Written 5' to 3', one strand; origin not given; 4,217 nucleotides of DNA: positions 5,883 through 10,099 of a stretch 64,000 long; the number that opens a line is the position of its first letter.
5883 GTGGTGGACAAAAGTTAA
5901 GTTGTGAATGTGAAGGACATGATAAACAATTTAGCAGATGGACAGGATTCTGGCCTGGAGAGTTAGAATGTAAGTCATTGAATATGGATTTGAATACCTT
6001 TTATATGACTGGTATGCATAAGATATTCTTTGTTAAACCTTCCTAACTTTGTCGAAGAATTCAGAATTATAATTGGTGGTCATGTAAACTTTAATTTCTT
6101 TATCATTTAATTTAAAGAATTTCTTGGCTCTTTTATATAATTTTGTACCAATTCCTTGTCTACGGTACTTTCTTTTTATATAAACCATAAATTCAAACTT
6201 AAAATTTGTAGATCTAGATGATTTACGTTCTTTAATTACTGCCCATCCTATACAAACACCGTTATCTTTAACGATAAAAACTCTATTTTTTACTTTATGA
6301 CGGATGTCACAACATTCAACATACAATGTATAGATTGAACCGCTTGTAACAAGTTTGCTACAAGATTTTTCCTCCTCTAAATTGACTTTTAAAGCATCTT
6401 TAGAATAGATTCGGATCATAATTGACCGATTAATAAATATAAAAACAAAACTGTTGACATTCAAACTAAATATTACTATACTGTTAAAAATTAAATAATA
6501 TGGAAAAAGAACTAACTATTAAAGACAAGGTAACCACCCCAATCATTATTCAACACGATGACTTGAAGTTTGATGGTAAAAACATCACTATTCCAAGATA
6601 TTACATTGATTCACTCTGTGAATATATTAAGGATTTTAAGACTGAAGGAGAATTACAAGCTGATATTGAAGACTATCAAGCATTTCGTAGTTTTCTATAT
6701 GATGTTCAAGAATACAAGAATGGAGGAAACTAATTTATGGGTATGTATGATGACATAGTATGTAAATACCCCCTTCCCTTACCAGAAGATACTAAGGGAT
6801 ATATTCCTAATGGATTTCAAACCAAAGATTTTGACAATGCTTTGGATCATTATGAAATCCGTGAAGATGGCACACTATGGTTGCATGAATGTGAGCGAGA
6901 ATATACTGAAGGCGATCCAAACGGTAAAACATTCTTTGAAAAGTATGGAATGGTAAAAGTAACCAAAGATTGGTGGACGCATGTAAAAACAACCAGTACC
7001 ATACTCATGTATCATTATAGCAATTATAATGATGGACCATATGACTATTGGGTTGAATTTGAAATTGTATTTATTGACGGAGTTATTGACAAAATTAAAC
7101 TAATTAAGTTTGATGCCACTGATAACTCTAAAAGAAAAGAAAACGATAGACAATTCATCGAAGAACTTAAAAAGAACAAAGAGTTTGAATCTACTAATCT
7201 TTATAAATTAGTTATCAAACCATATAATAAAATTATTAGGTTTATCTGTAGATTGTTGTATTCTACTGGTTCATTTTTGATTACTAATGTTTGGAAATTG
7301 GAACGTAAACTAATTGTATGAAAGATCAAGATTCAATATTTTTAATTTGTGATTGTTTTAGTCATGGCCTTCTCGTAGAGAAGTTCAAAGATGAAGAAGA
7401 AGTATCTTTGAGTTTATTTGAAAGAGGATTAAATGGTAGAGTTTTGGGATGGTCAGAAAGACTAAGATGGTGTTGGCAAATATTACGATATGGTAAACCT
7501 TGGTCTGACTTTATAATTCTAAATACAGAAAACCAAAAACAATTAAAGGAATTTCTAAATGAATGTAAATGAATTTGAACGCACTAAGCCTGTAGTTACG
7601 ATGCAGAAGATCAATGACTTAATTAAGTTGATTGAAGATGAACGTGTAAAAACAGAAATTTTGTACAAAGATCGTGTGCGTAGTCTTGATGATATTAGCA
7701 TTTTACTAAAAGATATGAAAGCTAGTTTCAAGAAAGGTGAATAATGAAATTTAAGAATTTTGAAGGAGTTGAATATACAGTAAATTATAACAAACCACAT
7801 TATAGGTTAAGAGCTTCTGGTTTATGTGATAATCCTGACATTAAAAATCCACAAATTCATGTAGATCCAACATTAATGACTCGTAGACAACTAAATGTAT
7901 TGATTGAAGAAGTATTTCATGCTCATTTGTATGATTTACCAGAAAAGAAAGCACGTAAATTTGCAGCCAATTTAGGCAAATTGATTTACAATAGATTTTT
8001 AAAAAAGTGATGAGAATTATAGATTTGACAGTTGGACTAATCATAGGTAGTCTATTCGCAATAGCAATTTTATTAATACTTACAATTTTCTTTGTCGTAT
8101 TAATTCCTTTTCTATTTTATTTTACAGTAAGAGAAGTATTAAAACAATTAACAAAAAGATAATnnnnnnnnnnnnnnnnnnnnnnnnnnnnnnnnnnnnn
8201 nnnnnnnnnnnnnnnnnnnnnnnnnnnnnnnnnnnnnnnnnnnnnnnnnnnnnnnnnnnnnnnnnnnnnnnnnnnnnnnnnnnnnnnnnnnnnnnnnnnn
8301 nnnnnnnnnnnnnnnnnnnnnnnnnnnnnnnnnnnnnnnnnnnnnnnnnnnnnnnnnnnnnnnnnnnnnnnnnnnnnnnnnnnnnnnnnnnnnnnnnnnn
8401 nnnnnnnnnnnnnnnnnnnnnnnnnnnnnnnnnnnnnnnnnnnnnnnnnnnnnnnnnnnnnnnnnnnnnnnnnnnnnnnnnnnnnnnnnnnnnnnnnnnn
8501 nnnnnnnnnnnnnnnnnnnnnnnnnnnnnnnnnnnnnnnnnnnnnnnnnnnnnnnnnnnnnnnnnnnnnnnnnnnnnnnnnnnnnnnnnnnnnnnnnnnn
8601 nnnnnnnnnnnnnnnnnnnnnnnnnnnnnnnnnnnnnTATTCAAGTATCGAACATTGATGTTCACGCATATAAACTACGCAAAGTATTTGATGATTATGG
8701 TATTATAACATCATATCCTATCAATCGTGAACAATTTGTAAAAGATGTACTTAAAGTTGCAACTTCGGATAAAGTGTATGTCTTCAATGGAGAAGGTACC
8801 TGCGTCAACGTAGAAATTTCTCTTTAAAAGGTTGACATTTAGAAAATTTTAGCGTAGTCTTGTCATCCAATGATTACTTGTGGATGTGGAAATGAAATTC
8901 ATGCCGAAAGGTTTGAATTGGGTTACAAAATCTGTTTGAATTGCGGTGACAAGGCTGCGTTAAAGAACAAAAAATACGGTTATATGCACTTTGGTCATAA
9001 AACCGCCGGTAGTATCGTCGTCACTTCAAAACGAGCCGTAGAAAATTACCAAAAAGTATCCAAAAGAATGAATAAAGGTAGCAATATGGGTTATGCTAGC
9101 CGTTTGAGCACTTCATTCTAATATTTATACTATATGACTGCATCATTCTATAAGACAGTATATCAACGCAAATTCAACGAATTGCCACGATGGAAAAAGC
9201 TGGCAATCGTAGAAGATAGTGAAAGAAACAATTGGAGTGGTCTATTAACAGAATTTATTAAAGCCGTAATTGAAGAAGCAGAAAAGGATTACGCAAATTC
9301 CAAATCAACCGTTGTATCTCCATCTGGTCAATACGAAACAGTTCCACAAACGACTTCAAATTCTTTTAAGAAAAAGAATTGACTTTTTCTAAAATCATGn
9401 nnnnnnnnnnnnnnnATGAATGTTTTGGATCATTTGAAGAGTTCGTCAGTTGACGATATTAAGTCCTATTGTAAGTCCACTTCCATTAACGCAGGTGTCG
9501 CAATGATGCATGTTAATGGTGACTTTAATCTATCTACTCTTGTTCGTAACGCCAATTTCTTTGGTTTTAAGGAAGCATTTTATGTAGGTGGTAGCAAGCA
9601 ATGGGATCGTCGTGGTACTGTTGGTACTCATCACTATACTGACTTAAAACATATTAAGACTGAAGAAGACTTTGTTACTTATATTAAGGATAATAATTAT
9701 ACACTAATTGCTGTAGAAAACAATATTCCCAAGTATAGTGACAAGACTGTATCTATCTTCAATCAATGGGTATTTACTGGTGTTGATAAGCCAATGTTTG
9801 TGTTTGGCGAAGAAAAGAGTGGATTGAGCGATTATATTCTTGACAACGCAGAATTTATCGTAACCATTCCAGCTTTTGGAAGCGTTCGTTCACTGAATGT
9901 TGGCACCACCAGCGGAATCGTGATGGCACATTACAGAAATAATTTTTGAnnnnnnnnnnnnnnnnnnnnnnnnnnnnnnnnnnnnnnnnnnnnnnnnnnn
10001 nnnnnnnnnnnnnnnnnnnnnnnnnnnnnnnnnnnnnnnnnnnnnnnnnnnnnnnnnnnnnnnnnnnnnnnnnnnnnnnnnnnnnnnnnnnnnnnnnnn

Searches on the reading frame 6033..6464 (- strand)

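Call 61: search_protein_families(library=pfam, max_evalue=0.01, proteins=[window:6033-6464:-])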
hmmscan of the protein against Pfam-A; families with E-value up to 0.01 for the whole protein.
window:6033-6464:- (143 aa): 5 families
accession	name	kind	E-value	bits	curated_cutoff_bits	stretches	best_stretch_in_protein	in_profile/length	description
PF00583.31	Acetyltransf_1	-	1.1e-10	42.2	20.7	1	55-128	28-98/116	Acetyltransferase (GNAT) family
PF13508.13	Acetyltransf_7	-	1.6e-08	35.2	27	1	60-129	3-67/84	Acetyltransferase (GNAT) domain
PF13673.13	Acetyltransf_10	-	8.1e-06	26.3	23.6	1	59-129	30-91/128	Acetyltransferase (GNAT) domain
PF13420.13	Acetyltransf_4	-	0.0051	17.3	24.3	1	59-120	48-108/155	Acetyltransferase (GNAT) domain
PF23567.2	Ubiquitin_IARS1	-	0.0087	16.6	22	0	107-136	41-70/92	Isoleucine--tRNA ligase, cytoplasmic, ubiquitin-like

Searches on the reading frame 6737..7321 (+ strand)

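Call 44: search_protein_families(library=phrogs, proteins=[window:6737-7321:+])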
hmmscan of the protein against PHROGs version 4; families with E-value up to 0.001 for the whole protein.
window:6737-7321:+ (194 aa): 1 family
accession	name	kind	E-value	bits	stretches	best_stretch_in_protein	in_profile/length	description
phrog_1615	-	unknown function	2.9e-06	28.9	1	1-120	1-108/111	-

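Call 61: search_protein_families(library=pfam, max_evalue=0.01, proteins=[window:6737-7321:+])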
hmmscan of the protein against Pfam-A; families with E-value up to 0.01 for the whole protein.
window:6737-7321:+ (194 aa): 0 families

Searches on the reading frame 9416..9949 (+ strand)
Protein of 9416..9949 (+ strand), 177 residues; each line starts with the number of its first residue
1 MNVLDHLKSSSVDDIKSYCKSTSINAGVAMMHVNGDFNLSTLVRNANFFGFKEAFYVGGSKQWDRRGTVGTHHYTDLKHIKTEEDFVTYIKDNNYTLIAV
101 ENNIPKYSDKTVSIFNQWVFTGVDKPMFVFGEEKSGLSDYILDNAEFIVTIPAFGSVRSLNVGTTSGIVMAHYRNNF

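Call 44: search_protein_families(library=phrogs, proteins=[window:9416-9949:+])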
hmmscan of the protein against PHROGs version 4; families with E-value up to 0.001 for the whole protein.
window:9416-9949:+ (177 aa): 0 families

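Call 61: search_protein_families(library=pfam, max_evalue=0.01, proteins=[window:9416-9949:+])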
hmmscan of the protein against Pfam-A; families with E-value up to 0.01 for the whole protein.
window:9416-9949:+ (177 aa): 1 family
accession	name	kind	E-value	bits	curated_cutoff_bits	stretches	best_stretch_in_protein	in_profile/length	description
PF00588.24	SpoU_methylase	-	1.4e-22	80.8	29.7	1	28-170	4-141/142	SpoU rRNA Methylase family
